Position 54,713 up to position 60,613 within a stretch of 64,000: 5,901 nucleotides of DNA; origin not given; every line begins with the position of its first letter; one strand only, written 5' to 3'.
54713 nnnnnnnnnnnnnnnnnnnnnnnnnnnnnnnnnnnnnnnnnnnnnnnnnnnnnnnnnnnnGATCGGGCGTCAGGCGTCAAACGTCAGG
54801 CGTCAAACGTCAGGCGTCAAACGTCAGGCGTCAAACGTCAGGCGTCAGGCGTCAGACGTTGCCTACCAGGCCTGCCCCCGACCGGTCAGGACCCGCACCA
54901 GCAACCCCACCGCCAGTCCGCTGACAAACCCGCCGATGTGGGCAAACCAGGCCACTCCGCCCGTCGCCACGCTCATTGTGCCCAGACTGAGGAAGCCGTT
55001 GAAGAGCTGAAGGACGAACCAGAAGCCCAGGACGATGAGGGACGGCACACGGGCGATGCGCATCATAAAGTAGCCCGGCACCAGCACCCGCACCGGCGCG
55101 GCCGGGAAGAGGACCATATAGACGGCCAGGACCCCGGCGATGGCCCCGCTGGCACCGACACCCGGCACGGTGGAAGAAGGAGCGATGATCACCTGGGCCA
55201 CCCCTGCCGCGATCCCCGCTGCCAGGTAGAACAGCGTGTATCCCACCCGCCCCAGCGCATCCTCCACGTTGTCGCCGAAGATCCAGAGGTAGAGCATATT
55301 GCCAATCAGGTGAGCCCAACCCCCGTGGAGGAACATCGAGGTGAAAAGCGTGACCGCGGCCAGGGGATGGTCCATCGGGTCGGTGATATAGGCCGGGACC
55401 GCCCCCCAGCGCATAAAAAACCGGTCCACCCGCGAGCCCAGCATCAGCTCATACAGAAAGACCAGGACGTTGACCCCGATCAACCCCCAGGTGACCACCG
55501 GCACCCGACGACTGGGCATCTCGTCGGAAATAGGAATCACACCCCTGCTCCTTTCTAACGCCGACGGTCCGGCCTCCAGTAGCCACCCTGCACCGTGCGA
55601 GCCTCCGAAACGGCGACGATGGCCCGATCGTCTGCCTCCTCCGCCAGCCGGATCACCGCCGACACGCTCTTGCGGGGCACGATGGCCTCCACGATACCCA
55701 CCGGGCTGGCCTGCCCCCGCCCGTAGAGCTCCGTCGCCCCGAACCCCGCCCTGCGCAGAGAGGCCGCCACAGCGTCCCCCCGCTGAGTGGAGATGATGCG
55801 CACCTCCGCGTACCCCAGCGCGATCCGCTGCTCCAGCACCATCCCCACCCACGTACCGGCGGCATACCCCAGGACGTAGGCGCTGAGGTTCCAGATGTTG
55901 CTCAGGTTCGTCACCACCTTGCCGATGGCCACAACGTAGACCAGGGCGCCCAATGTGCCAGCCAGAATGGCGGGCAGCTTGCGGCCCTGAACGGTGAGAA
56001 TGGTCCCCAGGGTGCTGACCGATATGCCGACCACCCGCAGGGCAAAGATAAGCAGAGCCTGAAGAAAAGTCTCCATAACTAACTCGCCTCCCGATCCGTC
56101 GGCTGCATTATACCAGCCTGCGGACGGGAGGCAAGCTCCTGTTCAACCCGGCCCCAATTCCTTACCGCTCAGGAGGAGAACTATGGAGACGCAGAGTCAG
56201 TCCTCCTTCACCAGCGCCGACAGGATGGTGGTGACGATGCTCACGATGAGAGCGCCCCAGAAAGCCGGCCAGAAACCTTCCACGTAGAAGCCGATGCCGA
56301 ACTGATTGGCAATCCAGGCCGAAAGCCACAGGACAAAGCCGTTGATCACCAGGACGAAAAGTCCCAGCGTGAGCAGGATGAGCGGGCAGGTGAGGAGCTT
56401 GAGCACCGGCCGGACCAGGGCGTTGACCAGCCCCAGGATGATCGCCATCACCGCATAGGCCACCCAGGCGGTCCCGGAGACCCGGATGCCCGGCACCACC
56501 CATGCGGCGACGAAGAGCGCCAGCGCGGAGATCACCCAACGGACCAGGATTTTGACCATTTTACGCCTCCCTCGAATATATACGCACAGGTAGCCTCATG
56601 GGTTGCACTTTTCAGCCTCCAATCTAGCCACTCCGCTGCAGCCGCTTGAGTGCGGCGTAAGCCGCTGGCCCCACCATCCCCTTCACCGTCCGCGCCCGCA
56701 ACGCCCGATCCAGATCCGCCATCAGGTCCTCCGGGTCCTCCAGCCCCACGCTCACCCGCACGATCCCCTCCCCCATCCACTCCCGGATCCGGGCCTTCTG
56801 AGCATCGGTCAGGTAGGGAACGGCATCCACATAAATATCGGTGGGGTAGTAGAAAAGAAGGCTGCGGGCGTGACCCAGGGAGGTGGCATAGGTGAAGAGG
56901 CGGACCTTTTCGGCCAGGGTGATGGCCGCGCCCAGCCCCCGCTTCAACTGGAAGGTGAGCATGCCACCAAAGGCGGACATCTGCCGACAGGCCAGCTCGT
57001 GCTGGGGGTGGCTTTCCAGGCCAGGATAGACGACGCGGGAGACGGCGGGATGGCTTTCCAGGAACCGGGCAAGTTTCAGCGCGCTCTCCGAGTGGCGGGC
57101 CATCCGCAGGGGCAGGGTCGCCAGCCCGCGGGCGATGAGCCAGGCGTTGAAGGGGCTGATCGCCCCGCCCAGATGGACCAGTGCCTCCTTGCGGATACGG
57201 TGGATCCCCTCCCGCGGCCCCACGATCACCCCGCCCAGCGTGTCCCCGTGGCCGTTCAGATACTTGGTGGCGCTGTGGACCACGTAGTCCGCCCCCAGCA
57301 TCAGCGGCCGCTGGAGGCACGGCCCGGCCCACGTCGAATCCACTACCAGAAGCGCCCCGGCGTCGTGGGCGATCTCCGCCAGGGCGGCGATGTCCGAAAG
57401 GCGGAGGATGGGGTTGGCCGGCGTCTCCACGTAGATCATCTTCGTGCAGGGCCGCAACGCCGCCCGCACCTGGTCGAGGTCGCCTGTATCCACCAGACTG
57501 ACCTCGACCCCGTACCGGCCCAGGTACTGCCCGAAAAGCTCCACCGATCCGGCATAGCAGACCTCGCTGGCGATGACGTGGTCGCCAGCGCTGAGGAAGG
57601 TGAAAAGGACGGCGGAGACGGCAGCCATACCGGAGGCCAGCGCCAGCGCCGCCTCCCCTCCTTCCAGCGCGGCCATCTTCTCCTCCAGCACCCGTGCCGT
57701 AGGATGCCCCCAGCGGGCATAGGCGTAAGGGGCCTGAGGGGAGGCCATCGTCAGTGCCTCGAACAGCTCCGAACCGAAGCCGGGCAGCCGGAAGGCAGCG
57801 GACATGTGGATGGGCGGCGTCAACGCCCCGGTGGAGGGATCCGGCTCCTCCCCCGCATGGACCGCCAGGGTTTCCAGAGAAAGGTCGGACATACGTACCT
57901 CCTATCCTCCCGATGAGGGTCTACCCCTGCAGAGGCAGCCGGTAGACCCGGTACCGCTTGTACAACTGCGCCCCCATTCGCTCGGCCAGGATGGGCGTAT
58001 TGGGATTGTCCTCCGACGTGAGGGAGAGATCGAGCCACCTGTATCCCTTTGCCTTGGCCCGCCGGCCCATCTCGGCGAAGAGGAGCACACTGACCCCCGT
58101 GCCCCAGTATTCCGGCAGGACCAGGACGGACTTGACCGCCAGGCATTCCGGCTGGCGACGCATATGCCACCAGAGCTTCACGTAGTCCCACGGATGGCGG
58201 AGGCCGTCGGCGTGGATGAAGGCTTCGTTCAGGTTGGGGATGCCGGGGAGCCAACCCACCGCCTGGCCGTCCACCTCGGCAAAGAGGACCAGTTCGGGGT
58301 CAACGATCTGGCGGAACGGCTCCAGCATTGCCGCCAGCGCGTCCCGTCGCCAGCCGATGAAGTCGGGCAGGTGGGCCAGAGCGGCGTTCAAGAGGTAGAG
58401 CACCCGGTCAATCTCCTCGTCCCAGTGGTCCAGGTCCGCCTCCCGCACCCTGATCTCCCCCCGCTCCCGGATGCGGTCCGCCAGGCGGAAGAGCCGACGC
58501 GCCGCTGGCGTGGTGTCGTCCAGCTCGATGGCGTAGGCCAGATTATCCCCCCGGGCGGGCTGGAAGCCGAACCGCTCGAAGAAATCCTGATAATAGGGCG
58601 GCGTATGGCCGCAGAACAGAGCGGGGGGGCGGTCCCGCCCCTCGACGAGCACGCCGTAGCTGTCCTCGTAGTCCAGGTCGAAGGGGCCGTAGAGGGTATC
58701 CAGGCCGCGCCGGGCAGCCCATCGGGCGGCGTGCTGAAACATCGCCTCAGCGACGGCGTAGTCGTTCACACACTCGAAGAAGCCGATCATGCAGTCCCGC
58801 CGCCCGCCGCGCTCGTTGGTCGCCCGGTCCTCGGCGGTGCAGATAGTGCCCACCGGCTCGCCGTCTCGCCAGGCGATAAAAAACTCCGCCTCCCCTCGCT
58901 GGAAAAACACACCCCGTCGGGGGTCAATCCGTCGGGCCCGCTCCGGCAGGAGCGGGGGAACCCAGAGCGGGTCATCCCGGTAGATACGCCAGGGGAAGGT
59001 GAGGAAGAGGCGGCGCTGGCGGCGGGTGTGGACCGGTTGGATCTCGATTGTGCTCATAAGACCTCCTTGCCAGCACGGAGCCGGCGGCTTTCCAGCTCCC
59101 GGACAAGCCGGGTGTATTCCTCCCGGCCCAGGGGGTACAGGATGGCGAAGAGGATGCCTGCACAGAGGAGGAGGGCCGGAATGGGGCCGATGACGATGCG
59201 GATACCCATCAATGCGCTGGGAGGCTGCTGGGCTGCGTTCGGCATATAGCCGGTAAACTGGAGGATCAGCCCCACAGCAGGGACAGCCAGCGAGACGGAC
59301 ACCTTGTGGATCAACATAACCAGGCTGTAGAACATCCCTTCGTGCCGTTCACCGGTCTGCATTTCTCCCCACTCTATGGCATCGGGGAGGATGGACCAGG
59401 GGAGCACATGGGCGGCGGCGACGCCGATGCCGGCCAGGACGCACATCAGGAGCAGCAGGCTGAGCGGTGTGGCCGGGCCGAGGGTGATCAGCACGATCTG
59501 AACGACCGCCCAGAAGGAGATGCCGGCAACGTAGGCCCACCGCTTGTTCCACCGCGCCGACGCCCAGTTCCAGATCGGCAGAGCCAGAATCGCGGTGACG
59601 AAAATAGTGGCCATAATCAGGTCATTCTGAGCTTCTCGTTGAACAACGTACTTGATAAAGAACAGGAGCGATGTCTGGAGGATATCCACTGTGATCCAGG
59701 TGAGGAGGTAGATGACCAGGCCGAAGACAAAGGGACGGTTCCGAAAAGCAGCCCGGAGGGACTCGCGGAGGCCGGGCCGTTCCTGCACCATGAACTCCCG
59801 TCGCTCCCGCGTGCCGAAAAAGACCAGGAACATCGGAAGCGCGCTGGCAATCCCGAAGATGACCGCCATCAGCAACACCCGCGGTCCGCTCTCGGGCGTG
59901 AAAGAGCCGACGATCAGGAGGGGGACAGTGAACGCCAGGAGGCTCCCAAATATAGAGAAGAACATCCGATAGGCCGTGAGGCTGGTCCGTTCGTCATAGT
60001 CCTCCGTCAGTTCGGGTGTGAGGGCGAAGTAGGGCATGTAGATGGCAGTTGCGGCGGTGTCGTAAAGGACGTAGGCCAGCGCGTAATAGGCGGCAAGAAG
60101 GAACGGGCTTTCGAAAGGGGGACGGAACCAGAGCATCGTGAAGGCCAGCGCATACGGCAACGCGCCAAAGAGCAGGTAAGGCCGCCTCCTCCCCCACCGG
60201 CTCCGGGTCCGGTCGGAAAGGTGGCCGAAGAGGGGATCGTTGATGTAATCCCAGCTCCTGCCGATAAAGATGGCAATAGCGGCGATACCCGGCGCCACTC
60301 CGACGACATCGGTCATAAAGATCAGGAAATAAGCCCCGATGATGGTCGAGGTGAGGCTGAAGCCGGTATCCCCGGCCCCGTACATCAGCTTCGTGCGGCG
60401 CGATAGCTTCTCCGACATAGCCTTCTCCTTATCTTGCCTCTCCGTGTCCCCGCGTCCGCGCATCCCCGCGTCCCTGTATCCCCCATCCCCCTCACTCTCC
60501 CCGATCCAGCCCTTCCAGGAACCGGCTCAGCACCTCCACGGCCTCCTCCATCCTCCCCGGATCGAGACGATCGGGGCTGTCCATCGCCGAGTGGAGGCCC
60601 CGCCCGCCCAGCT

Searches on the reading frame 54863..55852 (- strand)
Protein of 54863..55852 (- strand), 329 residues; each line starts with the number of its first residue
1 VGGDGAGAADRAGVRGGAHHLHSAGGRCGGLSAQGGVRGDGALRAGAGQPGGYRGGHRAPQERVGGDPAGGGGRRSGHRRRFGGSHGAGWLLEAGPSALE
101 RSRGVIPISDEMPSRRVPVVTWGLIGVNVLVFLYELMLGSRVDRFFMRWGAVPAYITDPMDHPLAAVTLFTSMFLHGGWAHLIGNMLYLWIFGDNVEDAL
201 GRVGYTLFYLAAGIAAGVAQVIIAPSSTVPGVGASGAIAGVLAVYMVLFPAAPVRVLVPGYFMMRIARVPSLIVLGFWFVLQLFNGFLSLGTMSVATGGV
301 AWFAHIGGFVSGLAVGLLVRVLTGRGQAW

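Call 36: search_protein_families(library=pfam, proteins=[window:54863-55852:-], max_evalue=0.0001)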
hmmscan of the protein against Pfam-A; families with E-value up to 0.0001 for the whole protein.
window:54863-55852:- (329 aa): 1 family
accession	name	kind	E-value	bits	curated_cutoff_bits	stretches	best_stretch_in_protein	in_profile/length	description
PF01694.28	Rhomboid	-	1.7e-33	116.2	22.6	1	167-319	5-140/143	Rhomboid domain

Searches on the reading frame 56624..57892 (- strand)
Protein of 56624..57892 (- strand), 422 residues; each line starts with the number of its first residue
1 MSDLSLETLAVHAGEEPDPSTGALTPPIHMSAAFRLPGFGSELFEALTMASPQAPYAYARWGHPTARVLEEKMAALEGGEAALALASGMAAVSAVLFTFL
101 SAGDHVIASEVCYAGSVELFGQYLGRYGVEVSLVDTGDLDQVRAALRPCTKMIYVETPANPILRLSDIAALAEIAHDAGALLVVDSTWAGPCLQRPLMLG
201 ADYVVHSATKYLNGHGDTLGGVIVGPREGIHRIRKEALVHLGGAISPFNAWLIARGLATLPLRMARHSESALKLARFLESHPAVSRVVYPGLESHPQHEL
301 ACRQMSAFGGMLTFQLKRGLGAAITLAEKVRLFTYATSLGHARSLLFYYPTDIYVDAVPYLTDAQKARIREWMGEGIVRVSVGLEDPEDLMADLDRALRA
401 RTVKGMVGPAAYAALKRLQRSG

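Call 35: search_protein_families(library=pfam, proteins=[window:56624-57892:-], max_evalue=0.000001)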
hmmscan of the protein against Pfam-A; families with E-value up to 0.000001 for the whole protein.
window:56624-57892:- (422 aa): 3 families
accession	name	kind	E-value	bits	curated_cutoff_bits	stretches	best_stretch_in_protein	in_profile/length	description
PF01053.26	Cys_Met_Meta_PP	-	1.2e-125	419.5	27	1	7-398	1-380/381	Cys/Met metabolism PLP-dependent enzyme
PF00155.27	Aminotran_1_2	-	2.5e-09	37.3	19.7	1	67-227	45-235/361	Aminotransferase class I and II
PF01212.27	Beta_elim_lyase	-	1.3e-07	31.7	27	1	62-284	30-271/288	Beta-eliminating lyase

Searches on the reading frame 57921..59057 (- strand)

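Call 36: search_protein_families(library=pfam, proteins=[window:57921-59057:-], max_evalue=0.0001)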
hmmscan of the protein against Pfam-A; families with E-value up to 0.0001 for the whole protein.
window:57921-59057:- (378 aa): 3 families
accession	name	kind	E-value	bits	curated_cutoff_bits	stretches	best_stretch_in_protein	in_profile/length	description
PF00583.31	Acetyltransf_1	-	5.7e-11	43.1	20.7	1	248-362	24-115/116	Acetyltransferase (GNAT) family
PF13480.13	Acetyltransf_6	-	1.9e-06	28.6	22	0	312-346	102-136/143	Acetyltransferase (GNAT) domain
PF13508.13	Acetyltransf_7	-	8.1e-06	26.6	27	0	260-351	8-71/84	Acetyltransferase (GNAT) domain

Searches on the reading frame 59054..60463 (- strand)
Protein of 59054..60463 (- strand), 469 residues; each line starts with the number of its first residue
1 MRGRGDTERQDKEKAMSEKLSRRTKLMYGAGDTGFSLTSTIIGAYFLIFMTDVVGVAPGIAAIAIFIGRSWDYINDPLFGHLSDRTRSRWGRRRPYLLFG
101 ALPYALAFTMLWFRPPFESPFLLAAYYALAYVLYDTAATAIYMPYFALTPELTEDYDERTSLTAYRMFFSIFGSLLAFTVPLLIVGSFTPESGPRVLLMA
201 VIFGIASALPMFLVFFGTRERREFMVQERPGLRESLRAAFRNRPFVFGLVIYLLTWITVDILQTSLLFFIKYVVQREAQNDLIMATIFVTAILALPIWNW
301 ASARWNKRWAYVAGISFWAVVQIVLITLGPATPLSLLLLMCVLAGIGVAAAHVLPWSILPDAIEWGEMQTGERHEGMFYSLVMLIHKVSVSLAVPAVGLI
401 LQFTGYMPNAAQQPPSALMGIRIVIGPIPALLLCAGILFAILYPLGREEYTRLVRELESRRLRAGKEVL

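Call 36: search_protein_families(library=pfam, proteins=[window:59054-60463:-], max_evalue=0.0001)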
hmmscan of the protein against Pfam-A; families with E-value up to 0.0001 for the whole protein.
window:59054-60463:- (469 aa): 2 families
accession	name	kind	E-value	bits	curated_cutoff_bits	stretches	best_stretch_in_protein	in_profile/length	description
PF13347.12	MFS_2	-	8.5e-99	331.4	27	1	27-446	1-426/427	MFS/sugar transport protein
PF07690.21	MFS_1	-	6.8e-16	58.6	33.4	2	40-361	13-321/347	Major Facilitator Superfamily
